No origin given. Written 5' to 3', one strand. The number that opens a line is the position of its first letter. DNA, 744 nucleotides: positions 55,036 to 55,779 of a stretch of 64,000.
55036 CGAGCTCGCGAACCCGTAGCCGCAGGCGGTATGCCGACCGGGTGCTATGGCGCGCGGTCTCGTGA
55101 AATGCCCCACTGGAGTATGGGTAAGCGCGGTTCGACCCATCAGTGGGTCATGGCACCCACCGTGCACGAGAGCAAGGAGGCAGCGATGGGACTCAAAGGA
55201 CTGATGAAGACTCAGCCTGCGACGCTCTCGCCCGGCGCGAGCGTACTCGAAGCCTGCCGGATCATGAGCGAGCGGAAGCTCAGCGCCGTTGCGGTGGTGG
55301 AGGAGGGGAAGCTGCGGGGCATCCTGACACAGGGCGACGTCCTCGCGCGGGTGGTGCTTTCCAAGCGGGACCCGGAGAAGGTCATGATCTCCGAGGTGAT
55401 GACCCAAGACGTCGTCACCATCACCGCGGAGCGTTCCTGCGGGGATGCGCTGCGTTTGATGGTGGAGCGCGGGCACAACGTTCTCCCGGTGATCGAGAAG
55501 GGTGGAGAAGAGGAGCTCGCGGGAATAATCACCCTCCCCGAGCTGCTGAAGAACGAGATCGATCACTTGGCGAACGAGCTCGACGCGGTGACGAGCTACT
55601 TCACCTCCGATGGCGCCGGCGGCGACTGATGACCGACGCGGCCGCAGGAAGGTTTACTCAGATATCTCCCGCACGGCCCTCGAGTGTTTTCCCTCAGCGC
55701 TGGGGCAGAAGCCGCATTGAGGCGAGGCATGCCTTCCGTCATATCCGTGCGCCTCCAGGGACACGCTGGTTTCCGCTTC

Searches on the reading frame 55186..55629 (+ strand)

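Call 62: search_protein_families(library=pfam, proteins=[window:55186-55629:+], max_evalue=0.01)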
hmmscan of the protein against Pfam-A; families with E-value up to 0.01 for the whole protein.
window:55186-55629:+ (147 aa): 1 family
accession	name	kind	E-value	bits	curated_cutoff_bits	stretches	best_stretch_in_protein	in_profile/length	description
PF00571.33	CBS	-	6.8e-28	97.2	24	2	4-56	2-55/57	CBS domain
